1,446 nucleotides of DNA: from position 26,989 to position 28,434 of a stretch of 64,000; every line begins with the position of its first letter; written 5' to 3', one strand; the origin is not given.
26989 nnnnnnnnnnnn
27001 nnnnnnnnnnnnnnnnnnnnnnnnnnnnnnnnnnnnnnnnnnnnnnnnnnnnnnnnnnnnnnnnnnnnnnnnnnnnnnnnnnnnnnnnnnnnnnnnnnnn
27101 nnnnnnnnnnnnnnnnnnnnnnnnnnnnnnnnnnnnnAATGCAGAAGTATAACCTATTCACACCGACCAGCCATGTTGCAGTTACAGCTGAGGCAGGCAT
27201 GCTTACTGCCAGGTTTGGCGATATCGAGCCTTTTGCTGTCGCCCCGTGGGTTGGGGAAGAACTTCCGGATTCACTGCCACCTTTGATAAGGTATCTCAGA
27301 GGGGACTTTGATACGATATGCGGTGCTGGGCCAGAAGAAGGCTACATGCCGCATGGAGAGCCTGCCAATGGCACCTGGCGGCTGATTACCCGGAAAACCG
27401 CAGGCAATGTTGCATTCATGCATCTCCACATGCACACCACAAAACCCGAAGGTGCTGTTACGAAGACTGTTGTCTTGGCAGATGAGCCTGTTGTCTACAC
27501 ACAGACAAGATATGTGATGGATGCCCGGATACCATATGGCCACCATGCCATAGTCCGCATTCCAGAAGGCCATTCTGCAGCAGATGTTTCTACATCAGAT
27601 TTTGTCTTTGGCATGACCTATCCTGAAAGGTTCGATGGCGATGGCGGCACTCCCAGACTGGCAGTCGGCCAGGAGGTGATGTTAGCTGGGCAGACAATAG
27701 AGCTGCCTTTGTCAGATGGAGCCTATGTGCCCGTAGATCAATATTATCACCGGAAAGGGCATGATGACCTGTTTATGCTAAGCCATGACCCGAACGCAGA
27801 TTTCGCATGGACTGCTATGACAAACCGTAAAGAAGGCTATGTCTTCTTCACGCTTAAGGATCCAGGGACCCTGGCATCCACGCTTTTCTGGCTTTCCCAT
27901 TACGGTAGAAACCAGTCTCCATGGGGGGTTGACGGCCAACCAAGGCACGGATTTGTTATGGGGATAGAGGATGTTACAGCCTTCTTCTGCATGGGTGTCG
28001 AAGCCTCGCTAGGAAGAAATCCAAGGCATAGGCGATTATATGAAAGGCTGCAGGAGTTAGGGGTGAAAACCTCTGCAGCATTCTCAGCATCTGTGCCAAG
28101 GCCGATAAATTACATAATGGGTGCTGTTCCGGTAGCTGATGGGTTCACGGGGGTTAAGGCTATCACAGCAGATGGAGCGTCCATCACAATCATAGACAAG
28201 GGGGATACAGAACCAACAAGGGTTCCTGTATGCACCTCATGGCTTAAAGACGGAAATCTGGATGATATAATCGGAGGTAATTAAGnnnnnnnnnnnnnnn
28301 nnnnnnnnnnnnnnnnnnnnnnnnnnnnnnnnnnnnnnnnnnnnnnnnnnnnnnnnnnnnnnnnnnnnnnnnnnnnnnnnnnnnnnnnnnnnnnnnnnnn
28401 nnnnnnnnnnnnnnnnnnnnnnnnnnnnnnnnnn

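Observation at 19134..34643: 15-kb sugar-catabolism gene cluster of bacterial flavour inserted between hom and asd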

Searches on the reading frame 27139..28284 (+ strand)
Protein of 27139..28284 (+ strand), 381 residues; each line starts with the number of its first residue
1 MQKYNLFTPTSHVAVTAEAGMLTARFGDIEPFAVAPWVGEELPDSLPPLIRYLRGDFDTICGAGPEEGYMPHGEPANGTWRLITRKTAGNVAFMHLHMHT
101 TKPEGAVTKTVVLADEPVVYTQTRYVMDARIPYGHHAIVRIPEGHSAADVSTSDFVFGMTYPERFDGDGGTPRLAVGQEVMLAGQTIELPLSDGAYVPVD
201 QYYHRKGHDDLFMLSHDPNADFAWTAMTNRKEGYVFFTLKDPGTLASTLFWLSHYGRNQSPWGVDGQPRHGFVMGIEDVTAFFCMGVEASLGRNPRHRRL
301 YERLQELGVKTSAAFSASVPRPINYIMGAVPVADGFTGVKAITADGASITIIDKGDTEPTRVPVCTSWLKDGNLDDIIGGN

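Call 15: find_homologous_proteins(query=window:27139-28284:+)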
Query window:27139-28284:+ (381 aa): 14 proteins with E <= 0.001 among 3392 candidates.
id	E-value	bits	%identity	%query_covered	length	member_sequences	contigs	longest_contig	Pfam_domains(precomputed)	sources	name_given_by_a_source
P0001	1.9e-264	895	100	100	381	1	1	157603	-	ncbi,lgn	-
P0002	1.8e-106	374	45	98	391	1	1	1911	-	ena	-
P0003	1.3e-52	197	36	92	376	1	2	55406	-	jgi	-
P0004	1.5e-50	190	36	89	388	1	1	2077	-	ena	-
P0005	4.7e-50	189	34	92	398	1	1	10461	-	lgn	-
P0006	7.7e-50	188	37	85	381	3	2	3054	-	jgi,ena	-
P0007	1.4e-47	181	35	85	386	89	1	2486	-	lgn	-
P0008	1.3e-46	177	35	90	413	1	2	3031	-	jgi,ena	-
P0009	1.0e-45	174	36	86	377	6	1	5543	-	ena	-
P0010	5.4e-43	165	33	85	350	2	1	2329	-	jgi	jgi:hypothetical protein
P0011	3.4e-42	163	35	89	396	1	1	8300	-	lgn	-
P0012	1.9e-41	160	35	84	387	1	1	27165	-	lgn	-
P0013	3.1e-41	160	34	88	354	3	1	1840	-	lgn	-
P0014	8.9e-38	148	34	90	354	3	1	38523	-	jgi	jgi:hypothetical protein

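Call 16: find_encoding_contigs(protein=P0001, flank=10000, max_places=4)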
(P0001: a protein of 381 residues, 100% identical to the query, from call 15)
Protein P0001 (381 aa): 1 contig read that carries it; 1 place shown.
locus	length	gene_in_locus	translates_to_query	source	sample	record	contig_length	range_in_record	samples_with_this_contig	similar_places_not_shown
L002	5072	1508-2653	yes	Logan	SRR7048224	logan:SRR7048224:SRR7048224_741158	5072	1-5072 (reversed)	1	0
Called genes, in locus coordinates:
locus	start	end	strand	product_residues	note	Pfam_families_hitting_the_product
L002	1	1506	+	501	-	?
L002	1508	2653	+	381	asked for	-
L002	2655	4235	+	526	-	PF02782:FGGY_C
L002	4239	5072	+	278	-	?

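Call 17: find_encoding_contigs(protein=P0003, flank=10000, max_places=4)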
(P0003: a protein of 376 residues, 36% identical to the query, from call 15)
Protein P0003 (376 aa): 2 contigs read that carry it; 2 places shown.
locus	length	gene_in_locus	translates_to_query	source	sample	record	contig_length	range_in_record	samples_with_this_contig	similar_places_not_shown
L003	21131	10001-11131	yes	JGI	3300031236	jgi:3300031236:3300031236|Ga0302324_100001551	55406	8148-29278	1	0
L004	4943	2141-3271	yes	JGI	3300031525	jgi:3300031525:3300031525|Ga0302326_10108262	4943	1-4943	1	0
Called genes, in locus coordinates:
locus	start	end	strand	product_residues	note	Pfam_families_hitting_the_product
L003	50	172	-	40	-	-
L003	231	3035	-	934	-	PF13412:HTH_24 (faint), PF00515:TPR_1 (faint)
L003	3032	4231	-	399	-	PF13401:AAA_22 (faint)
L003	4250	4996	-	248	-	PF09992:NAGPA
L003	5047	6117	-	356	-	PF03747:ADP_ribosyl_GH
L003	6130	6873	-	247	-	PF00106:adh_short, PF13561:adh_short_C2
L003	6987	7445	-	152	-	PF16798:DUF5069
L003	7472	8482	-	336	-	PF08240:ADH_N, PF00107:ADH_zinc_N, PF13602:ADH_zinc_N_2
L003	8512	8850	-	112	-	PF00085:Thioredoxin, PF14595:Thioredoxin_9 (weak), PF13098:Thioredoxin_2, PF07449:HyaE (weak)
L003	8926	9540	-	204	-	PF00440:TetR_N, PF16925:TetR_C_13, PF21993:TetR_C_13_2 (weak)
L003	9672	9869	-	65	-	-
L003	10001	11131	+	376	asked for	-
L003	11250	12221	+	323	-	PF01435:Peptidase_M48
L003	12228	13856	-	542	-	PF06609:TRI12 (weak), PF00083:Sugar_tr, PF07690:MFS_1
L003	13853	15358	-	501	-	PF25917:BSH_RND, PF25919:BSH_CusB (weak), PF25973:BSH_CzcB (faint), PF25876:HH_MFP_RND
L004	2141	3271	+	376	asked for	-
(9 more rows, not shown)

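Call 26: find_related_loci(query=A1, collection=genome_contigs, flank=10000)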
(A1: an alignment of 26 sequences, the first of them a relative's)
Query A1 (466 aa) in genome_contigs; peptide patterns used: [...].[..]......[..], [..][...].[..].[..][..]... (x = any residue, [..] = any of these).
599 stretches matched a pattern (row limit reached: there are more); 575 encode a relative of the query (tblastn E <= 1e-3); the best 80 are kept; 80 distinct loci.
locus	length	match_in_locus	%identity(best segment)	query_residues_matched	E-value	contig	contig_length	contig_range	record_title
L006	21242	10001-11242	35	1-451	7e-69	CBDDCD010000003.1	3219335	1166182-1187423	MAG: Candidatus Moanabacter sp. isolate 2850a97a-5ae3-46e8-bb4b-bf19cc2112fb genome assembly, contig: contig_3, whole ge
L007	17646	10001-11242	34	2-451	8e-67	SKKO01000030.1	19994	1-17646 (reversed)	MAG: Balneolaceae bacterium isolate CSSed162cmA_161 CSSed16-2cmA-5707, whole genome shotgun sequence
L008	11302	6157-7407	33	1-453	7e-66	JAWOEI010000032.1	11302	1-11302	MAG: Kiritimatiellia bacterium isolate BLK5-3.bin.166 k191_2929285, whole genome shotgun sequence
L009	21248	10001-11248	31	2-453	1e-65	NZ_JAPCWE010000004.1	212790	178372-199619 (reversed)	Anaerorudis cellulosivorans strain m5 c_000000000004, whole genome shotgun sequence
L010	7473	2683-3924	33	2-451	2e-65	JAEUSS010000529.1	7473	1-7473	MAG: Prolixibacteraceae bacterium isolate new MAG-309 k141_425701, whole genome shotgun sequence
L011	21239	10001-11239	33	2-451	3e-65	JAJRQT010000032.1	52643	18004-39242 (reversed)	MAG: Bacteroidetes bacterium isolate Dive100_bin10.8 k141_257820, whole genome shotgun sequence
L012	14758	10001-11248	34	2-453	2e-65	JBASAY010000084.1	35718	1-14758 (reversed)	MAG: Tunicatimonas sp. isolate MFD12120_ilm_asm_bin2 k127_2113, whole genome shotgun sequence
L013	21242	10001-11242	34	2-451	1e-64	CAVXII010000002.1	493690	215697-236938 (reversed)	MAG: uncultured Cytophagales bacterium isolate MFD03250.bin.1.194 genome assembly, contig: contig_2268, whole genome sho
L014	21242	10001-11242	32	2-451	3e-64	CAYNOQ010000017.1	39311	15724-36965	MAG TPA_asm: uncultured Mariniphaga sp. isolate binchicken_co39_222 genome assembly, contig: NODE_2411_length_39311_cov_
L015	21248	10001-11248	30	2-453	3e-64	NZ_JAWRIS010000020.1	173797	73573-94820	MAG: Proteiniphilum sp. isolate RFS6 c_000000040924, whole genome shotgun sequence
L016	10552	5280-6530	32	3-453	5e-64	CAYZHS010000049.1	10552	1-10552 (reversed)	MAG TPA_asm: uncultured Proteiniphilum sp. isolate SRP192927_co6_564 genome assembly, contig: NODE_16080_length_10552_co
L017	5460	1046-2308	34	2-456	5e-64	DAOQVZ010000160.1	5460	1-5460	MAG TPA_asm: bacterium isolate AMR_MDS_1075 NODE_16468_length_5460_cov_4.568363, whole genome shotgun sequence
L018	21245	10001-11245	34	2-453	9e-64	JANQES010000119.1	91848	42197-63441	MAG: Rhodothermales bacterium isolate PL23a_bin.4 k99_4395412, whole genome shotgun sequence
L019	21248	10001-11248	33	2-453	1e-63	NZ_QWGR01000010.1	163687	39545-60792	Maribellus luteus strain XSD2 XSD2_scaffold10, whole genome shotgun sequence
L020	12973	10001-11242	33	2-451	1e-63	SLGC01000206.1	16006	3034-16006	MAG: Bacteroidales bacterium isolate CSSed162cmB_75 CSSed16-2cmB-9856, whole genome shotgun sequence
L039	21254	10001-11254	32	1-451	2e-61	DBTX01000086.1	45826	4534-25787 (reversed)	MAG TPA_asm: Hungateiclostridiaceae bacterium UBA1305 UBA1305_contig_9202, whole genome shotgun sequence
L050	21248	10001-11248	30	2-453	2e-60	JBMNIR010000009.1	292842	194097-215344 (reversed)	MAG: Fermentimonas sp. isolate SBF912LR0HQ0186 contig_53121, whole genome shotgun sequence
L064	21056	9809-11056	31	2-453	2e-59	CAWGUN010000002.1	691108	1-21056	MAG: uncultured Bacteroidales bacterium isolate MFD02809.bin.1.359 genome assembly, contig: contig_119781, whole genome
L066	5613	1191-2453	31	2-459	1e-59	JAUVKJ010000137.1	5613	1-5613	MAG: Bacteroides sp. isolate CSMAG_477 CSMAG_477_k141_3164449_length_5613_cov_6.1599, whole genome shotgun sequence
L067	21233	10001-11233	31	6-451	2e-59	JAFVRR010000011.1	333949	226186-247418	MAG: Clostridia bacterium isolate RGIG5333 Sheep_Colon-2__c1177, whole genome shotgun sequence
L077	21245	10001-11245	31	2-451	3e-59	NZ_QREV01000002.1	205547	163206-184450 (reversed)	Parabacteroides acidifaciens strain 426-9 Scaffold2, whole genome shotgun sequence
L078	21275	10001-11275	31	2-460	3e-59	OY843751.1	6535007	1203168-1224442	MAG: bacterium isolate b30a01c4-1b05-4824-9cfb-695b8dd4f705 genome assembly, chromosome: 1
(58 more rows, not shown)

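Call 31: find_related_loci(query=A2, collection=metagenome_contigs, flank=10000)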
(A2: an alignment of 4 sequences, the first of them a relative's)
Query A2 (466 aa) in metagenome_contigs; peptide patterns used: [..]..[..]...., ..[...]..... (x = any residue, [..] = any of these).
159 stretches matched a pattern, but none encodes a relative of the query by tblastn (E <= 1e-3).

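Call 45: search_protein_families(library=pfam, proteins=[window:27139-28284:+], max_evalue=1)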
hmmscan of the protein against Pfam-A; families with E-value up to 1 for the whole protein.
window:27139-28284:+ (381 aa): 0 families

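Call 50: search_protein_families(library=pfam, proteins=[L077:7447-8832:+, L064:8734-9687:+, L015:15288-18392:+, L050:4302-6026:+, L078:8471-9967:+, L039:5707-6696:+, L067:7340-8335:+, L016:9595-10104:+, L066:2480-3787:+, L019:11303-12532:+], max_evalue=0.001)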
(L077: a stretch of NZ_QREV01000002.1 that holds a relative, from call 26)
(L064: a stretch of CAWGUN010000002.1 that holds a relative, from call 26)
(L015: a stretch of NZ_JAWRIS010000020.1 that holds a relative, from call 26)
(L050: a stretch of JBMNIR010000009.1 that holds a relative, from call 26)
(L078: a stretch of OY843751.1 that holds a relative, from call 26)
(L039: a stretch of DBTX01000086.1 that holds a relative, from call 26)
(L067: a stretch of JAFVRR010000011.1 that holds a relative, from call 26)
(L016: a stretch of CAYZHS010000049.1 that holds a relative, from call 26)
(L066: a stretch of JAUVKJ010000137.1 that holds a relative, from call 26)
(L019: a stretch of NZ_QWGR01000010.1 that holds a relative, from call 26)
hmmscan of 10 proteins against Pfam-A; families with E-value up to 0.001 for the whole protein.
L077:7447-8832:+ (461 aa): 5 families
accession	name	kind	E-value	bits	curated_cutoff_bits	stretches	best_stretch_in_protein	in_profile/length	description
PF01408.29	GFO_IDH_MocA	-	4.2e-21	76.3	24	1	40-177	2-119/120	Oxidoreductase family, NAD-binding Rossmann fold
PF19051.5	GFO_IDH_MocA_C2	-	5.6e-21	75.6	23.3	2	200-288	22-114/254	Oxidoreductase family, C-terminal alpha/beta domain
PF22725.1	GFO_IDH_MocA_C3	-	4.4e-12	46.5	27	1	249-342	32-122/124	GFO/IDH/MocA C-terminal domain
PF02894.22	GFO_IDH_MocA_C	-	1.2e-11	45.3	22.9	1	263-417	44-201/218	Oxidoreductase family, C-terminal alpha/beta domain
PF10518.14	TAT_signal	-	0.00073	19.8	22.7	0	2-16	3-17/21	TAT (twin-arginine translocation) pathway signal sequence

L064:8734-9687:+ (317 aa): 1 family
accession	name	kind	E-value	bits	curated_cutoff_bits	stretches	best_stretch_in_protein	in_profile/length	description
PF01261.30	AP_endonuc_2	-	6.2e-19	69.1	31.1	1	58-279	4-233/249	Xylose isomerase-like TIM barrel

L015:15288-18392:+ (1034 aa): 4 families
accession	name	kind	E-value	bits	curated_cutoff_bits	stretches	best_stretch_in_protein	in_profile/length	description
PF07715.20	Plug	-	3.6e-18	66.5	23.9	1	120-226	2-107/107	TonB-dependent Receptor Plug Domain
PF13715.12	CarbopepD_reg_2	-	2.7e-16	59.8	32.2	1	31-112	1-88/88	CarboxypepD_reg-like domain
PF13620.12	CarboxypepD_reg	-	2.6e-07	31.3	32.3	1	31-91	2-72/82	Carboxypeptidase regulatory-like domain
PF25020.1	TTR_TEN1-4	-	0.00055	20.3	27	0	30-90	8-71/86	Teneurin TTR-like domain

L050:4302-6026:+ (574 aa): 2 families
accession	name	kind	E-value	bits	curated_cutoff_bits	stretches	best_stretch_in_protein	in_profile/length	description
PF07980.17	SusD_RagB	-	5.1e-44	151.5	23.1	1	279-570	7-297/297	SusD family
PF14322.12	SusD-like_3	-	1.1e-06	29.5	27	1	95-207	84-191/191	Starch-binding associating with outer membrane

L078:8471-9967:+ (498 aa): 4 families
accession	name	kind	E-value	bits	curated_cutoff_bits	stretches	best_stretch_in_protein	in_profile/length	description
PF00884.28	Sulfatase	-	9e-50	170.1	25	1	41-365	1-300/301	Sulfatase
PF01663.27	Phosphodiest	-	1.2e-13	51.8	23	1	44-309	2-220/342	Type I phosphodiesterase / nucleotide pyrophosphatase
PF16347.10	SGSH_C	-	1.6e-11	45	29.3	1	313-387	1-74/154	N-sulphoglucosamine sulphohydrolase, C-terminal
PF02995.22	DUF229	-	3.3e-06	26.5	25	1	278-324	311-357/496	Protein of unknown function (DUF229)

L039:5707-6696:+ (329 aa): 1 family
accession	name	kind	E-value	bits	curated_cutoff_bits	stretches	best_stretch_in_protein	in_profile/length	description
PF01408.29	GFO_IDH_MocA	-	1e-06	29.9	24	1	37-132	19-111/120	Oxidoreductase family, NAD-binding Rossmann fold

L067:7340-8335:+ (331 aa): 2 families
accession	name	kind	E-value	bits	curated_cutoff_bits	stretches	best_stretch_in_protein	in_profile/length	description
PF02826.25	2-Hacid_dh_C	-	1.6e-50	171.4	25.1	1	117-291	2-178/178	D-isomer specific 2-hydroxyacid dehydrogenase, NAD binding domain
PF00389.36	2-Hacid_dh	-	6.6e-07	29.5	24.6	1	24-322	17-133/134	D-isomer specific 2-hydroxyacid dehydrogenase, catalytic domain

L016:9595-10104:+ (169 aa): 1 family
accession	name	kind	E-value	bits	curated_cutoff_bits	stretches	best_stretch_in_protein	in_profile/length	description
PF07681.17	DoxX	-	6.6e-05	23.9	23.6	1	19-109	2-80/85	DoxX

L066:2480-3787:+ (435 aa): 2 families
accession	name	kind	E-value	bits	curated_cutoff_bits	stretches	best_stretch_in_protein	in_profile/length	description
PF01120.23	Alpha_L_fucos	-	5.7e-103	345.4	25.2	1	14-349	5-345/345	Alpha-L-fucosidase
PF14871.12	GHL6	-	7.6e-05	23.4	35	1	89-167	1-74/132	Hypothetical glycosyl hydrolase 6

L019:11303-12532:+ (409 aa): 1 family
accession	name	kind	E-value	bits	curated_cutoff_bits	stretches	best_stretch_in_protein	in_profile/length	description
PF01566.24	Nramp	-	2.7e-61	208.1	29.8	1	33-377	4-356/357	Natural resistance-associated macrophage protein-like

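Call 64: predict_structure(alignment_id=A4)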
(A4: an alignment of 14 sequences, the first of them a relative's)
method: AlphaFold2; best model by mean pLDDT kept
length: 381 residues; sequences in the alignment: 14
mean_pLDDT: 87.6   pTM: 0.90
mean pLDDT of the five models: 87.6, 83.9, 82.4, 81.6, 80.7
residues with pLDDT >= 90: 227; 70-90: 127; 50-70: 23; < 50: 4
segments of 3 or more residues with pLDDT < 50: 168-170
pLDDT, mean of each block of 10 residues (from residue 1): 90 90 92 79 71 70 64 85 94 96 93 96 95 90 85 94 65 83 86 89 78 94 95 96 95 80 80 90 85 92 94 94 96 93 93 93 95 83 46
secondary structure, 60 per line:
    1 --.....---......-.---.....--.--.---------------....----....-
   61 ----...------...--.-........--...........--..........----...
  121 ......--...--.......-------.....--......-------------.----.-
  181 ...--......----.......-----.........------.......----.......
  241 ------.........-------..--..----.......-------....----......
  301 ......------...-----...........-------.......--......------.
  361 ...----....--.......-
elements in order: E3-7 E11-16 E22-26 H48-51 E56-59 E81-88 E91-101 E104-113 E118-126 E129-131 E134-140 E148-152 E155-160 E181-183 E186-191 E196-198 H199-202 E208-216 E223-229 E234-240 E247-255 E273-279 H287-290 H295-306 E313-315 E321-331 E339-345 E348-353 E360-363 H368-371 H374-380

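Call 66: fold_search(model_id=the predicted structure, library=pdb)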
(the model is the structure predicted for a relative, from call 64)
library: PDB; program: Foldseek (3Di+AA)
matches with E <= 10: 777; with E <= 0.001: 44
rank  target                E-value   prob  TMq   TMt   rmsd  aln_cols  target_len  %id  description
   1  3q1n                  5.6e-09  1.00  0.47  0.59   8.8       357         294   10  Crystal structure of a galactose mutarotase-like protein (LSEI_2598) from Lactobacillus casei ATCC 334 at 1.61 A resolut (released 2011-01-19)
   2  3k25_A                7.8e-09  1.00  0.51  0.65   5.8       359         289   12  Crystal Structure of Slr1438 protein from Synechocystis sp. PCC 6803, Northeast Structural Genomics Consortium Target  (released 2009-10-13)
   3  2htb_A                1.0e-08  1.00  0.53  0.67   5.7       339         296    9  Crystal Structure of a putative mutarotase (YeaD) from Salmonella typhimurium in monoclinic form (released 2007-01-23)
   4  2hta_A                2.1e-08  1.00  0.52  0.65   5.9       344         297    9  Crystal Structure of a putative mutarotase (YeaD) from Salmonella typhimurium in orthorhombic form (released 2007-01-23)
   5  3os7_A                2.2e-08  1.00  0.54  0.60   6.2       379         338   11  Crystal structure of a galactose mutarotase-like protein (CA_C0697) from CLOSTRIDIUM ACETOBUTYLICUM at 1.80 A resoluti (released 2010-10-13)
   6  1jov                  2.9e-08  1.00  0.51  0.69   5.1       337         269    7  Crystal Structure Analysis of HI1317 (released 2003-06-24)
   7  2htb_C                4.0e-08  1.00  0.53  0.67   4.9       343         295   10  Crystal Structure of a putative mutarotase (YeaD) from Salmonella typhimurium in monoclinic form (released 2007-01-23)
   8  3mwx_A                1.2e-07  1.00  0.52  0.60   6.8       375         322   10  Crystal structure of a putative galactose mutarotase (BSU18360) from BACILLUS SUBTILIS at 1.45 A resolution (released 2010-07-07)
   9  4bze_B                3.9e-07  1.00  0.53  0.61   6.7       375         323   10  Crystal structure of galactose mutarotase GalM from Bacillus subtilis (released 2014-08-13)
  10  5cd6_A                4.9e-07  1.00  0.46  0.32   7.6       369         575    8  Crystal structure of a TPR-domain containing protein (BDI_1685) from Parabacteroides distasonis ATCC 8503 at 2.26 A re (released 2015-07-29)
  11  1nsu_A                1.2e-06  1.00  0.48  0.53   9.3       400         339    9  Crystal structure of galactose mutarotase from Lactococcus lactis mutant H96N complexed with galactose (released 2003-02-11)
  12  1ns8_A                1.6e-06  1.00  0.47  0.52   9.2       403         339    8  Crystal structure of galactose mutarotase from Lactococcus lactis mutant D243N complexed with galactose (released 2003-02-11)
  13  3bs6_A                2.0e-06  1.00  0.43  0.60   6.1       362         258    8  1.8 Angstrom crystal structure of the periplasmic domain of the membrane insertase YidC (released 2008-02-12)
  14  1ns2_A                2.8e-06  1.00  0.48  0.52   9.3       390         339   10  Crystal structure of galactose mutarotase from Lactococcus lactis mutant E304A complexed with galactose (released 2003-02-11)
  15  1ns4_A                3.0e-06  1.00  0.46  0.51   9.4       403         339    9  Crystal structure of galactose mutarotase from Lactococcus lactis mutant E304Q complexed with glucose (released 2003-02-11)
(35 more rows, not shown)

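Call 76: search_solved_structures(query=A1, max_evalue=1, show_alignments=1)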
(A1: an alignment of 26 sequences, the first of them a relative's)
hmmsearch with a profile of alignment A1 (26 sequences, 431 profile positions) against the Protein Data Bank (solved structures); distinct sequences matched with E-value up to 1: 34.
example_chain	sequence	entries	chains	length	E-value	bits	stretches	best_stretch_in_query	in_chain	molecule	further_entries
3u9i_A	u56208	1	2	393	3.9e-07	32.4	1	171-334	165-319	Mandelate racemase/muconate lactonizing enzyme, C-terminal domain protein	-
3s5s_A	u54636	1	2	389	2.6e-06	29.7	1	236-334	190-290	Mandelate racemase/muconate lactonizing enzyme family protein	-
4gfi_A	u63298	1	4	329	3.6e-06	29.3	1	127-320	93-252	Mandelate racemase/muconate lactonizing enzyme family protein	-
3i4k_A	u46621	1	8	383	2.1e-05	26.7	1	126-359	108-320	Muconate lactonizing enzyme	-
4m0x_A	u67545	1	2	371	7.6e-05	24.9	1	267-341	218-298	Chloromuconate cycloisomerase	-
2zad_A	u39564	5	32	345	9.1e-05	24.6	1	175-335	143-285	Muconate cycloisomerase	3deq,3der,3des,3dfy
1wuf_A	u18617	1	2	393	0.00012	24.2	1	237-343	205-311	hypothetical protein lin2664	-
3r0k_A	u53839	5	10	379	0.00097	21.2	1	120-339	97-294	Enzyme of enolase superfamily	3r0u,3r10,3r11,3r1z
3jva_A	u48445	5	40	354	0.0013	20.8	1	182-339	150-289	Dipeptide Epimerase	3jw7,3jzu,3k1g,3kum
3ik4_A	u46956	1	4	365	0.003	19.6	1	267-334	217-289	Mandelate racemase/muconate lactonizing protein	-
1jpd_X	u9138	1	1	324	0.017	17.1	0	267-304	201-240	L-Ala-D/L-Glu Epimerase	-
3q45_A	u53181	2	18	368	0.053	15.5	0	270-337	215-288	Mandelate racemase/muconate lactonizing enzyme family; possible chloromuconate cycloisomer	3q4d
3ct2_A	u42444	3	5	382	0.11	14.4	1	267-336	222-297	Muconate cycloisomerase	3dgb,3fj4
1wue_A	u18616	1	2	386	0.12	14.3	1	266-336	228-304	mandelate racemase/muconate lactonizing enzyme family protein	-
3muc_A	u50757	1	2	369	0.23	13.4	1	269-334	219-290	PROTEIN (MUCONATE CYCLOISOMERASE)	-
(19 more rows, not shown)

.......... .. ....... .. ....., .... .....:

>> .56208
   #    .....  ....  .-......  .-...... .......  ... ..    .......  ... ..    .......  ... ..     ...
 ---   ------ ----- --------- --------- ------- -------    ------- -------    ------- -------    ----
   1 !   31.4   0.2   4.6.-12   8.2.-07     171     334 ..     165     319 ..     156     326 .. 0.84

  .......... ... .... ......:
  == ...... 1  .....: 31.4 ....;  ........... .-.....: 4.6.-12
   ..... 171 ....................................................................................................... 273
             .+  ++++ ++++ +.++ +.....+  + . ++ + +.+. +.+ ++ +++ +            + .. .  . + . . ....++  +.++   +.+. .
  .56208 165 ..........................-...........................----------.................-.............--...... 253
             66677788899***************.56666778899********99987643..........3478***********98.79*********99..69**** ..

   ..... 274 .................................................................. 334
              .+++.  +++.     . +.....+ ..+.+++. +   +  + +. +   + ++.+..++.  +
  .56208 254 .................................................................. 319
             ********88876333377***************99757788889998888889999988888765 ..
